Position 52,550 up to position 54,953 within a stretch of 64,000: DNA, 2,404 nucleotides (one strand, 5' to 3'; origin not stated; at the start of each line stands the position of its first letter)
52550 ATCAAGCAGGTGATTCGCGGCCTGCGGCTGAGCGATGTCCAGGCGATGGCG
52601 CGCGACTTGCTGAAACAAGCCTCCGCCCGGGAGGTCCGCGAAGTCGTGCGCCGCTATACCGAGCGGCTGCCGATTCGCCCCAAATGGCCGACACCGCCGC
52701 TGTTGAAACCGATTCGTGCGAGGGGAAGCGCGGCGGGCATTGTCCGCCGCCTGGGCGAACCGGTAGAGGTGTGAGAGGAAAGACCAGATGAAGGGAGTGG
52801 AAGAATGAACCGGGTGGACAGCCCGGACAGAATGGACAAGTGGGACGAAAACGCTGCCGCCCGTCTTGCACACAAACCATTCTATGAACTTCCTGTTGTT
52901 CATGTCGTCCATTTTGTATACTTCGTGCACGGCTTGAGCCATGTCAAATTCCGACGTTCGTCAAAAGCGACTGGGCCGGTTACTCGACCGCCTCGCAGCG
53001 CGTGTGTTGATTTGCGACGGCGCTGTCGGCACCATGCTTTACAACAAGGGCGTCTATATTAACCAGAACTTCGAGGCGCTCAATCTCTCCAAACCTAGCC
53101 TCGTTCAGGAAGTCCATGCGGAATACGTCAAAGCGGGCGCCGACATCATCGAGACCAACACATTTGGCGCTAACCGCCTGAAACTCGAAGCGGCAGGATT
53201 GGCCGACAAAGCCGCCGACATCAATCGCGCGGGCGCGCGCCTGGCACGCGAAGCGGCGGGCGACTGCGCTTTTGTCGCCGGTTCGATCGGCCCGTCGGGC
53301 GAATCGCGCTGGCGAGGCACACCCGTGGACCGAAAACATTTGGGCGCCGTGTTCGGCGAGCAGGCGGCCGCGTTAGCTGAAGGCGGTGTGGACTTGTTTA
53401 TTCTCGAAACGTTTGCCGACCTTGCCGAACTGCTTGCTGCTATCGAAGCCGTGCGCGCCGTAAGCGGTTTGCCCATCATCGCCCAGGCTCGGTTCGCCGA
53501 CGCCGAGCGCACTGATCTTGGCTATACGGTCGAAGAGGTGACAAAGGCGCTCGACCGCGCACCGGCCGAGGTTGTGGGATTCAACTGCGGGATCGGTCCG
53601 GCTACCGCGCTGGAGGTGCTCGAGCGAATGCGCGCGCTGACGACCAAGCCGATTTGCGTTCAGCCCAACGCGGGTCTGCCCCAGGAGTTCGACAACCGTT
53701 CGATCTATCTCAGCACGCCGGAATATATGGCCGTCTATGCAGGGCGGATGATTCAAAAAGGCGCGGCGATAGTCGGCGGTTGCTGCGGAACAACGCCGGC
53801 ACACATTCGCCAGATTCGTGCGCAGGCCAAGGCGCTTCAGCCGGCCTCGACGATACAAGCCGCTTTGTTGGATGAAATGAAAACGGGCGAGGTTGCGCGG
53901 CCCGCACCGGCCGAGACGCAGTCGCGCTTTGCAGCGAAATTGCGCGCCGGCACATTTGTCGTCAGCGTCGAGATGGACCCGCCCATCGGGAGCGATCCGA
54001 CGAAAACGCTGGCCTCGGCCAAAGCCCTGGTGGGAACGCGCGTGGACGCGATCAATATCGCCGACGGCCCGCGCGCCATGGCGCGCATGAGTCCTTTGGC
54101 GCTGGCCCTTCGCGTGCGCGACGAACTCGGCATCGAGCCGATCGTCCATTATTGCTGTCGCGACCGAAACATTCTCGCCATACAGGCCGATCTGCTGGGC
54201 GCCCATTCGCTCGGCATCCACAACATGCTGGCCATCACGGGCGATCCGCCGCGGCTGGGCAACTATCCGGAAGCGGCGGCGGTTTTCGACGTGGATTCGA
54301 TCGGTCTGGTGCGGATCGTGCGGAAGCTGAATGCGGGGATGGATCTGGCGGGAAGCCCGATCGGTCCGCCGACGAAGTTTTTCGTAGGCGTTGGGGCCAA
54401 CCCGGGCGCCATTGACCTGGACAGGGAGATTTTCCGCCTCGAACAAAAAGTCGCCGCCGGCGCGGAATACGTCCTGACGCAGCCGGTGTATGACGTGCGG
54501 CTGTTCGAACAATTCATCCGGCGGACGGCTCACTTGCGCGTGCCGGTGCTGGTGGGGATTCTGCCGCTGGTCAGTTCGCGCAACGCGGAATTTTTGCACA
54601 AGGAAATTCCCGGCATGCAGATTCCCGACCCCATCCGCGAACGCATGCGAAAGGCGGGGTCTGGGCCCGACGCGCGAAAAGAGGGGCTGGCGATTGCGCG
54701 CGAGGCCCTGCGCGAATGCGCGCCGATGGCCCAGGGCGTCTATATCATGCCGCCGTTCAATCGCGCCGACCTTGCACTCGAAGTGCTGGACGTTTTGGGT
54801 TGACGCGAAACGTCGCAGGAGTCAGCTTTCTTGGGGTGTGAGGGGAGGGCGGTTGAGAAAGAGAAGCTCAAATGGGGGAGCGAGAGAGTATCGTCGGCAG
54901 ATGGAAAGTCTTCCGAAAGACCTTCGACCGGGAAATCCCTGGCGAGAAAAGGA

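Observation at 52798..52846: Family of strictly 9-bp-periodic (T/C)(G/C)GA(C/T) direct-repeat arrays recurring in at least six short spacers between co-oriented genes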

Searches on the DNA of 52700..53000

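Call 56: search_rna_families(source=window, start=52700, end=53000, threshold=evalue, max_evalue=10)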
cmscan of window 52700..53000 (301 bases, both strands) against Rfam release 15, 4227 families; matches with E-value up to 10: 2.
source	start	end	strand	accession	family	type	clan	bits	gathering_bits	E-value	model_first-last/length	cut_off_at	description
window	52737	52833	-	RF02169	PVT1_6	Gene; lncRNA;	-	16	45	1.1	1-113/113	no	Pvt1 oncogene conserved region 6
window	52700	52767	+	RF01383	GRIK4_3p_UTR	Gene;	-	13.6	38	3.8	22-94/94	5'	GRIK4 3 prime UTR element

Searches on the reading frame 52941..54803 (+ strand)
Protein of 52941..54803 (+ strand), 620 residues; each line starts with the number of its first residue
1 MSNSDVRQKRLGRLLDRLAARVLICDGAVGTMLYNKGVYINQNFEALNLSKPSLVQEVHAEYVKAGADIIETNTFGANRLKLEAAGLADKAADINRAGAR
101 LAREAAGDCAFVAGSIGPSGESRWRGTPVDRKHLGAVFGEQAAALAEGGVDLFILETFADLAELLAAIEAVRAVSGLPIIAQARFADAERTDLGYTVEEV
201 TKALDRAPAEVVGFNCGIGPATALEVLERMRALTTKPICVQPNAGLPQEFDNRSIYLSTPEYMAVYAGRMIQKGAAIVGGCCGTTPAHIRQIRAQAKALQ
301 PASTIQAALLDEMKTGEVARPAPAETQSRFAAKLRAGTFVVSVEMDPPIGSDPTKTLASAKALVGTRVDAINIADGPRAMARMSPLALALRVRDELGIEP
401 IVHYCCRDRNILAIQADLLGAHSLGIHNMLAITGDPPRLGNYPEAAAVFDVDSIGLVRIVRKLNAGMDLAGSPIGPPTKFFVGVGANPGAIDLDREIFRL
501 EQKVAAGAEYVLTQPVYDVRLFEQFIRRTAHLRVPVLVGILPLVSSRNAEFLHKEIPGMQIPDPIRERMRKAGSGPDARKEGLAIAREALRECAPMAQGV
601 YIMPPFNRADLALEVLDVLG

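Call 14: search_protein_families(library=pfam, proteins=[window:52941-54803:+])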
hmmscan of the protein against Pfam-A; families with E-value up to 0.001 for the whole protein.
window:52941-54803:+ (620 aa): 2 families
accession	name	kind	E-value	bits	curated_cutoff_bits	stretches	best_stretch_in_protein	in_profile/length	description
PF02574.22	S-methyl_trans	-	1.6e-71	242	22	1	23-294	1-281/283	Homocysteine S-methyltransferase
PF02219.23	MTHFR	-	1.4e-33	116.9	24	1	331-618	3-285/287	Methylenetetrahydrofolate reductase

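Call 15: find_encoding_contigs(protein=window:52941-54803:+, flank=3000, max_places=6)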
Protein window:52941-54803:+ (620 aa): no gene with exactly this product is on record in the collection.

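Call 34: find_related_loci(query=window:52941-54803:+, collection=metagenome_contigs, flank=10000)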
Query window:52941-54803:+ (620 aa) in metagenome_contigs; peptide patterns used: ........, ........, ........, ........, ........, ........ (x = any residue, [..] = any of these).
124 stretches matched a pattern; 8 encode a relative of the query (tblastn E <= 1e-3); 8 distinct loci.
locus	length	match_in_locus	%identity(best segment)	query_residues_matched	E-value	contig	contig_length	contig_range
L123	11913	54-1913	85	1-620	0e+0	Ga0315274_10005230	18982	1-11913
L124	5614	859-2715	83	1-619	0e+0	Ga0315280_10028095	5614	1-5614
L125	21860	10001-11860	82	1-620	0e+0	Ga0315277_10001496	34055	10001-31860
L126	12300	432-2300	80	1-619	0e+0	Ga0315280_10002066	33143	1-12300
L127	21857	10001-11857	83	1-619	0e+0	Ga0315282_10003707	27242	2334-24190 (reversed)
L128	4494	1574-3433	82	1-620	0e+0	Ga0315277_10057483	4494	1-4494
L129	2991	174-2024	72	1-619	0e+0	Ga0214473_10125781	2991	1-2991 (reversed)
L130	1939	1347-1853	42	5-176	9e-35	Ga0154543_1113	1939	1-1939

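Call 85: list_cluster_members(proteins=[window:52941-54803:+, window:50861-52774:+, window:3217-4125:-, window:4237-4887:-, window:37534-39330:-, window:36866-37291:-, window:58753-60150:-, window:60238-61482:-, window:35417-36793:-, window:1918-3207:-])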
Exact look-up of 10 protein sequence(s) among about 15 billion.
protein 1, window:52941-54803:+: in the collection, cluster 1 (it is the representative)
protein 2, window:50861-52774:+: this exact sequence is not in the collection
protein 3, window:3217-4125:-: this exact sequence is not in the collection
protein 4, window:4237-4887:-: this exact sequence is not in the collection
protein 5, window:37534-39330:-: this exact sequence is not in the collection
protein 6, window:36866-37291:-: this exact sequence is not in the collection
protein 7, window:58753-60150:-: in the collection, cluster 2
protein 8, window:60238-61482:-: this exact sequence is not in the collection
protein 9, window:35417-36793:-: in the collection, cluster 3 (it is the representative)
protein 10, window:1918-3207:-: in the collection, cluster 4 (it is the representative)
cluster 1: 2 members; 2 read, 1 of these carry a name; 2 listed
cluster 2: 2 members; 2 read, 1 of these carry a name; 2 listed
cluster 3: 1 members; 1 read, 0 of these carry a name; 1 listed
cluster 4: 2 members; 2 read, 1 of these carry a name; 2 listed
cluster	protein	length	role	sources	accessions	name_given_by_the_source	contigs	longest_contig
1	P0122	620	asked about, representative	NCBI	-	-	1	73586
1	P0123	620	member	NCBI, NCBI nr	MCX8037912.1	MAG: bifunctional homocysteine S-methyltransferase/methylenetetrahydrofolate reductase ... | bifunctional homocysteine S-methyltransferase/methylenetetrahydrofolate reductase ...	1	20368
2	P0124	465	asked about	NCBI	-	-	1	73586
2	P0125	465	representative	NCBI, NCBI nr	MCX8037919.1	MAG: sigma-54 dependent transcriptional regulator [Candidatus Sumerlaeia bacterium] | sigma-54 dependent transcriptional regulator [Candidatus Sumerlaeia bacterium]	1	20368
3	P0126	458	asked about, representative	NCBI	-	-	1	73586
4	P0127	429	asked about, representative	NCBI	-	-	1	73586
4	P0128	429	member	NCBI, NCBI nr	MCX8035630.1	MAG: glycosyltransferase [Candidatus Sumerlaeia bacterium] | glycosyltransferase [Candidatus Sumerlaeia bacterium]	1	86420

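Call 86: find_encoding_contigs(protein=P0123, flank=10000, max_places=1)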
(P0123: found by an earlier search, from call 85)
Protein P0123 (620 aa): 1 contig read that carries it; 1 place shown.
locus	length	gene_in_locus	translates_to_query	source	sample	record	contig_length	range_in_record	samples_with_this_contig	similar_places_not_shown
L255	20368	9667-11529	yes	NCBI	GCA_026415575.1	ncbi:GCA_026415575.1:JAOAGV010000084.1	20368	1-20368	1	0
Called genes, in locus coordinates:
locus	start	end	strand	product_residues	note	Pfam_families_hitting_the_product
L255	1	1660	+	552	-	PF09369:MZB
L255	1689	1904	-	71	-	PF10518:TAT_signal (faint)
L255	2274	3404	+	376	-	PF04055:Radical_SAM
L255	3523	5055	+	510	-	PF00370:FGGY_N, PF02782:FGGY_C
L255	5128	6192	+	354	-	PF00459:Inositol_P (faint)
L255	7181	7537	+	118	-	PF00381:PTS-HPr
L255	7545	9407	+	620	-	-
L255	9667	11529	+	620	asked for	PF02574:S-methyl_trans, PF02219:MTHFR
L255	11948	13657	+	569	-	PF05496:RuvB_N (weak), PF13177:DNA_pol3_delta2, PF07728:AAA_5 (faint), PF13401:AAA_22 (weak), PF00004:AAA, PF22608:DNAX_ATPase_lid (weak), PF12169:DNA_pol3_gamma3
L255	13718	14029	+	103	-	PF02575:YbaB_DNA_bd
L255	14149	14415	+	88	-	-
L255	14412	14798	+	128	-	PF01850:PIN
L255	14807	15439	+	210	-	-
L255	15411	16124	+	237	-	PF01695:IstB_IS21, PF00308:Bac_DnaA (weak)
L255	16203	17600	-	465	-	PF00072:Response_reg, PF00158:Sigma54_activat, PF01078:Mg_chelatase (faint), PF14532:Sigma54_activ_2, PF07728:AAA_5, PF25601:AAA_lid_14, PF02954:HTH_8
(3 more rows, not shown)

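Call 87: find_encoding_contigs(protein=P0128, flank=10000, max_places=1)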
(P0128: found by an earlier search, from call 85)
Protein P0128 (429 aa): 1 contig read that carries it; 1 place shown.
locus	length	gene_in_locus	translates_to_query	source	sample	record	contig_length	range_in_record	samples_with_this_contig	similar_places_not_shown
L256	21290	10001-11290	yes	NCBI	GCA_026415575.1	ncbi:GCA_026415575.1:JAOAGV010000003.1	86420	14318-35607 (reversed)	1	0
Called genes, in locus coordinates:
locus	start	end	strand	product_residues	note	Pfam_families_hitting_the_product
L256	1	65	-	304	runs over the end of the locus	PF13641:Glyco_tranf_2_3, PF00535:Glycos_transf_2, PF13632:Glyco_trans_2_3 (weak)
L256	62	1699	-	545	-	PF01663:Phosphodiest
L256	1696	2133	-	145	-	PF04307:YdjM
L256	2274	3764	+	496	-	PF00884:Sulfatase, PF16347:SGSH_C (faint)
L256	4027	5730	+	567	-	PF03485:Arg_tRNA_synt_N, PF00750:tRNA-synt_1d, PF01406:tRNA-synt_1e (faint), PF01921:tRNA-synt_1f (faint), PF09334:tRNA-synt_1g (faint), PF05746:DALR_1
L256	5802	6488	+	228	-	PF00702:Hydrolase, PF13419:HAD_2, PF13242:Hydrolase_like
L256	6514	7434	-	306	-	PF10920:DUF2705, PF12730:ABC2_membrane_4, PF12679:ABC2_membrane_2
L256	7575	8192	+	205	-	-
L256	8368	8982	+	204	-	PF04519:Bactofilin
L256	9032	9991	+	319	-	PF13641:Glyco_tranf_2_3, PF00535:Glycos_transf_2, PF10111:Glyco_tranf_2_2 (weak), PF13506:Glyco_transf_21 (faint), PF13632:Glyco_trans_2_3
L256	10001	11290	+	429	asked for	PF13692:Glyco_trans_1_4, PF13524:Glyco_trans_1_2 (weak)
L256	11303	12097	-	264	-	PF00528:BPD_transp_1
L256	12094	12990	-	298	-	PF00528:BPD_transp_1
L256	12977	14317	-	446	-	PF01547:SBP_bac_1, PF13416:SBP_bac_8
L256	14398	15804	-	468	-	PF01408:GFO_IDH_MocA, PF19051:GFO_IDH_MocA_C2 (weak)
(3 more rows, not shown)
